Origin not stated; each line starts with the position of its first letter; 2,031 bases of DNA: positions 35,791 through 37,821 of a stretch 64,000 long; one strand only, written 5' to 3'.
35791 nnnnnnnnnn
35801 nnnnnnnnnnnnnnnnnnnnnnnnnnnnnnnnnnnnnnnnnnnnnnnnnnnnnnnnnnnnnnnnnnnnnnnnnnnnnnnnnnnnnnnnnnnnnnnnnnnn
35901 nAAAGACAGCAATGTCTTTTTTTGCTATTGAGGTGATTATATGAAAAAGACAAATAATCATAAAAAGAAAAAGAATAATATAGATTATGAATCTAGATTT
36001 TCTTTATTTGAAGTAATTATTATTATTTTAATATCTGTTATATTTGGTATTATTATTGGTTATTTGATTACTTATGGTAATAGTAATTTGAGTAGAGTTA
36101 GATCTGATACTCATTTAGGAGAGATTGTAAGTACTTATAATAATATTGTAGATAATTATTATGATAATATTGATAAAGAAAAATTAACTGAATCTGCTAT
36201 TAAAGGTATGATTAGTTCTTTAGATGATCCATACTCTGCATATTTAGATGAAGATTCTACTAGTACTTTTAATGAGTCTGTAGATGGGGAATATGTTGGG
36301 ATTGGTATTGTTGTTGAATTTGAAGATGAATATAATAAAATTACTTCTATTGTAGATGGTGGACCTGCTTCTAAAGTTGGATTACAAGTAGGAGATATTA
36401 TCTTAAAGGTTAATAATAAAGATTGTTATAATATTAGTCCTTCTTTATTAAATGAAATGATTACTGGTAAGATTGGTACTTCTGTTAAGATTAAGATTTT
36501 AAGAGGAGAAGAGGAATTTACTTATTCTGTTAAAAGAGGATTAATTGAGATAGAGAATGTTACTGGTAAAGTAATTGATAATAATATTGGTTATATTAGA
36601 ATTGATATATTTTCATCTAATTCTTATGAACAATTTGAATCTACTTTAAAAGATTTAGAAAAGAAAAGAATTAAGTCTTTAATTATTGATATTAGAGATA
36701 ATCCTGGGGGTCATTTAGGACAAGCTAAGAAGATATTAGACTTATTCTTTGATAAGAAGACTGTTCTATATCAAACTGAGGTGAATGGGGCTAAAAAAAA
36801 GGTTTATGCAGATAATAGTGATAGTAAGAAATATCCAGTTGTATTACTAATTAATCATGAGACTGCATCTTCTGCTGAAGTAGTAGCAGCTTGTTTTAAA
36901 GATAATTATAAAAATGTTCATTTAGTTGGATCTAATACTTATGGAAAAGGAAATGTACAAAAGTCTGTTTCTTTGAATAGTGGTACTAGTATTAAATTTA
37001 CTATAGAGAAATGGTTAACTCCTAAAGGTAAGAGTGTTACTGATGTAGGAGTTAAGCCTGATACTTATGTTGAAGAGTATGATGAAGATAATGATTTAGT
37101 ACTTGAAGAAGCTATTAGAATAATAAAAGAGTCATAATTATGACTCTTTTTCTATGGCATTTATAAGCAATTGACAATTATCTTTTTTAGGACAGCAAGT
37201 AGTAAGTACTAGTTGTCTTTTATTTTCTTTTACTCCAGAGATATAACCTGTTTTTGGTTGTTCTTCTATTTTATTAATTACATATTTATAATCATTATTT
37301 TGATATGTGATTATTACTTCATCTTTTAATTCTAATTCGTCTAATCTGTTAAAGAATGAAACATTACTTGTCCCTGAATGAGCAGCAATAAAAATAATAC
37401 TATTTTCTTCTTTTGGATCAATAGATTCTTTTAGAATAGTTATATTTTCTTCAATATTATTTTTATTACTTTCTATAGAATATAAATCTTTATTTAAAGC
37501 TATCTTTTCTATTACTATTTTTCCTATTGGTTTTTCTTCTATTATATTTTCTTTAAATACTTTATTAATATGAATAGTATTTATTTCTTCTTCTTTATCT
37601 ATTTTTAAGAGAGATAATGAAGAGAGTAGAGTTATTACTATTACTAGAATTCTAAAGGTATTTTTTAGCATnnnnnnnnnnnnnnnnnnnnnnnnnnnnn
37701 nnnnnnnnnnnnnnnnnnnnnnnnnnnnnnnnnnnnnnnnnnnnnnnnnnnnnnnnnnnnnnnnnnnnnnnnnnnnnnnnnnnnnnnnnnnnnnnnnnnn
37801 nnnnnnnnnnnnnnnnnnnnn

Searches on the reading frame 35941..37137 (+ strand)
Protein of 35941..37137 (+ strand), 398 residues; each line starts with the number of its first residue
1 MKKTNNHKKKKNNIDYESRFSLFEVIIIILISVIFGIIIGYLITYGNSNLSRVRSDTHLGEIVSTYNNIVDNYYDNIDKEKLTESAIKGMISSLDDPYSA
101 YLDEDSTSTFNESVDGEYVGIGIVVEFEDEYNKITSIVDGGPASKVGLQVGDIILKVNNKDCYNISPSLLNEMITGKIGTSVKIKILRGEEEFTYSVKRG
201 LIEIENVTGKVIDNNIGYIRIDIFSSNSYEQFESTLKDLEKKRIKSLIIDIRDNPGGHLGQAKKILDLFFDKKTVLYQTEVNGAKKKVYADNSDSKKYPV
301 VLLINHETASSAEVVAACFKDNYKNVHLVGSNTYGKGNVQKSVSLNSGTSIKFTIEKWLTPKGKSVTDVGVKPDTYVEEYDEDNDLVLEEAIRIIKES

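Call 14: search_protein_families(library=pfam, proteins=[window:35941-37137:+], max_evalue=0.01)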
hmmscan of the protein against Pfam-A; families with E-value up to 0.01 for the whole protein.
window:35941-37137:+ (398 aa): 5 families
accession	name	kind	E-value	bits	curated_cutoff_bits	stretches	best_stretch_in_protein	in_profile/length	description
PF03572.23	Peptidase_S41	-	1.5e-46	158.4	24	1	215-377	1-165/165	Peptidase family S41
PF22694.1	CtpB_N-like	-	5.8e-15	56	27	1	57-105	36-84/85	Activating protease CtpB N-terminal domain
PF13180.12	PDZ_2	-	2.1e-12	47.6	27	1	120-198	2-79/80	PDZ domain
PF17820.7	PDZ_6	-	9.5e-11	41.7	27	1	134-188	2-54/54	PDZ domain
PF00595.29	PDZ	-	1e-09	39.1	23.2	1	115-186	8-80/81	PDZ domain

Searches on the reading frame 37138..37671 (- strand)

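Call 14: search_protein_families(library=pfam, proteins=[window:37138-37671:-], max_evalue=0.01)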
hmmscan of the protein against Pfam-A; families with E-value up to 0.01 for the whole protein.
window:37138-37671:- (177 aa): 2 families
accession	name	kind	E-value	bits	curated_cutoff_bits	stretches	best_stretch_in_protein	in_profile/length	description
PF04203.18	Sortase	-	5.9e-15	55.6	26.6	1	52-164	1-112/125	Sortase domain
PF18182.6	mCpol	-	0.004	18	26.4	1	53-107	12-66/114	minimal CRISPR polymerase domain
